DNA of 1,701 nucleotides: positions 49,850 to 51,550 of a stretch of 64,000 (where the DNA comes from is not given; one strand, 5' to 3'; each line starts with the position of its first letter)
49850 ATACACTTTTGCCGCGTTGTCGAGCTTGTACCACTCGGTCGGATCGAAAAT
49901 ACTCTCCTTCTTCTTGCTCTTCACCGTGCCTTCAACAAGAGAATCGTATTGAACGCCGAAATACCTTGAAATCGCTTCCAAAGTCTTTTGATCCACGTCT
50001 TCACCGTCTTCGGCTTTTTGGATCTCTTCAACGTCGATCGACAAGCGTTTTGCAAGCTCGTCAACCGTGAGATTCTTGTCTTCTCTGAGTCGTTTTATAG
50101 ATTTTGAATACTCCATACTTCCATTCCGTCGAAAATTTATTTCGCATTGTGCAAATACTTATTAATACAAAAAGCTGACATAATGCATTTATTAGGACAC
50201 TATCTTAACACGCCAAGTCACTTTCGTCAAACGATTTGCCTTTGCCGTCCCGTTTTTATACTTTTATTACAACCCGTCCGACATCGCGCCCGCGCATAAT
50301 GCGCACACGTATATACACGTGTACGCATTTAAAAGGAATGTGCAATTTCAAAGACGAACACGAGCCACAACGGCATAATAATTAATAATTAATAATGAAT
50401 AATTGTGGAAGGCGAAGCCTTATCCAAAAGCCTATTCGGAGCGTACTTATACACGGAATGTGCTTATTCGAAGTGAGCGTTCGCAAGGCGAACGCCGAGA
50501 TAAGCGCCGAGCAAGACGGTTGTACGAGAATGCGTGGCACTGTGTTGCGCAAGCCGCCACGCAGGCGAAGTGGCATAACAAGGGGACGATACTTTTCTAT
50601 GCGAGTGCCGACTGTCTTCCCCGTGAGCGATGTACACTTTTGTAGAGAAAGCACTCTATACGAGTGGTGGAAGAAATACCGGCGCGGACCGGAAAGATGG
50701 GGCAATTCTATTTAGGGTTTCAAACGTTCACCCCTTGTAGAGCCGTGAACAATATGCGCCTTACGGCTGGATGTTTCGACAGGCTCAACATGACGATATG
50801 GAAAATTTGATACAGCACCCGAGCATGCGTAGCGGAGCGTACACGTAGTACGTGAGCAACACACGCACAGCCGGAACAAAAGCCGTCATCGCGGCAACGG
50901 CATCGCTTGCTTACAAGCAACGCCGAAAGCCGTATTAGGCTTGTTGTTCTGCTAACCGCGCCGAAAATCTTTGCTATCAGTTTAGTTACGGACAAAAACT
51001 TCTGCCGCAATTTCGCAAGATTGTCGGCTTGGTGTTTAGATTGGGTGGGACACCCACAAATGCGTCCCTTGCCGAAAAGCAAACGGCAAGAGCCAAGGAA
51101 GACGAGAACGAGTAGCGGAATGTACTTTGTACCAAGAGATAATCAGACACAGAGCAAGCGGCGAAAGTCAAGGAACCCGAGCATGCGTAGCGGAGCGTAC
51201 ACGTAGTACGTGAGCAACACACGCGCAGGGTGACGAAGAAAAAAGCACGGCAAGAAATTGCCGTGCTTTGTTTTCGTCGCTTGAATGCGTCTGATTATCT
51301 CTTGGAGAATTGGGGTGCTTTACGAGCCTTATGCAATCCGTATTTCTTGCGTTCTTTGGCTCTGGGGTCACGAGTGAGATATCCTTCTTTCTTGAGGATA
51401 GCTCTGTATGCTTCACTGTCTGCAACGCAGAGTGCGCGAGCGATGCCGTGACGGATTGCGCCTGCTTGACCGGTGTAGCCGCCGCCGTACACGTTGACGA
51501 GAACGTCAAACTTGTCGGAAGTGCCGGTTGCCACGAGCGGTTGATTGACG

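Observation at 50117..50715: Second, diverged copy of the same structured element on the opposite strand, convergent with the rplM-rpsI operon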

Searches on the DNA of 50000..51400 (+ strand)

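Call 5: search_rna_families(source=window, start=50000, end=51400, threshold=evalue, max_evalue=10, show_alignments=3)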
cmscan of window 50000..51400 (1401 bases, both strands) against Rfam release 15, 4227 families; matches with E-value up to 10: 6.
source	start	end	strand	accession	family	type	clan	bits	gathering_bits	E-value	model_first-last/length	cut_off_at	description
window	50299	50328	-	RF04176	mir-3149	Gene; miRNA;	-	23.5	100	0.14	1-83/83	no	mir-3149 microRNA precursor family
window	51068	51092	+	RF00175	HIV-1_DIS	Cis-reg;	-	20.7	35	0.7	9-33/40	no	Human immunodeficiency virus type 1 dimerisation initiation site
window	51224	51288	-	RF00714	MIR535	Gene; miRNA;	-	20.6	64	0.38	1-95/95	no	MIR535 microRNA precursor family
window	50292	50343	+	RF04176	mir-3149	Gene; miRNA;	-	19.1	100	1.9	1-83/83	no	mir-3149 microRNA precursor family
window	50926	51038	+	RF00042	CopA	Gene; antisense;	-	18.5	60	3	1-92/92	no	CopA-like RNA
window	50290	50349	+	RF02031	tpke11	Gene; sRNA;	-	16.9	43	1.8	1-77/77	no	tpke11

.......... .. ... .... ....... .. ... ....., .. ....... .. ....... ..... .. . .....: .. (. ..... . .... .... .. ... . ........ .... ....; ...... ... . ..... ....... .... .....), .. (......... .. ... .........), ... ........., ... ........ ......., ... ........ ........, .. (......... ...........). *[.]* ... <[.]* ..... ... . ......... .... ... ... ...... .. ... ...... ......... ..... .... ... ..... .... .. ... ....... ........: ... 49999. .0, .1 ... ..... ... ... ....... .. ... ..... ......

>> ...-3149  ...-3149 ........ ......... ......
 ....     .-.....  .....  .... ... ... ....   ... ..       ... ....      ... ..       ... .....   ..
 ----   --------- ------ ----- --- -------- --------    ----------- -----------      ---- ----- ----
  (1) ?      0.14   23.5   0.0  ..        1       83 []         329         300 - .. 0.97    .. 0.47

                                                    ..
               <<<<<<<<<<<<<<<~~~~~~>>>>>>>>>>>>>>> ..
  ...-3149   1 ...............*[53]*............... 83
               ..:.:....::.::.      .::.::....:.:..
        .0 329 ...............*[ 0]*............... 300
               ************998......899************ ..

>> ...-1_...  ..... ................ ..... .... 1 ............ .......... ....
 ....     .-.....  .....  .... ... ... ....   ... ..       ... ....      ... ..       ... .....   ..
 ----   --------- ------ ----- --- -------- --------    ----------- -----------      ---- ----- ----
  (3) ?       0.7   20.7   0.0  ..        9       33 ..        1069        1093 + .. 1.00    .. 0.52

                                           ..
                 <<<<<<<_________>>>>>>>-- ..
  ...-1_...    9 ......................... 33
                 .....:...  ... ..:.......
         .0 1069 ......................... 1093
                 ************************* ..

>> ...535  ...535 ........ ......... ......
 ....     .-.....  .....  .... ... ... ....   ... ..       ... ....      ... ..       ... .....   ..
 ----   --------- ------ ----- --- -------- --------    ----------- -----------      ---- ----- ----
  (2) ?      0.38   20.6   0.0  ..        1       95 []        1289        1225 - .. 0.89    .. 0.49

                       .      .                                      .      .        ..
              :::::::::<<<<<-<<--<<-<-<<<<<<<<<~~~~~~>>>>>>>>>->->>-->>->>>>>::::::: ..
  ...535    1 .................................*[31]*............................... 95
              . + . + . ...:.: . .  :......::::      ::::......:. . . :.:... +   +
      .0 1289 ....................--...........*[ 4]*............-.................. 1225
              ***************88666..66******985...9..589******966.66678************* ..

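Call 25: search_dna_similar(query=window:50376-50750:+, collection=phages, mode=distant, max_evalue=0.01)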
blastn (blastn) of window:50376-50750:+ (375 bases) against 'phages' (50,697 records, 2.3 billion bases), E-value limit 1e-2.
No match.

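Call 26: search_dna_similar(query=window:50376-50750:+, collection=plasmids, mode=distant, max_evalue=0.01)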
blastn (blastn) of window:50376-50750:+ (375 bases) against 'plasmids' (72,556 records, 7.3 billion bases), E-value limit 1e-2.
No match.
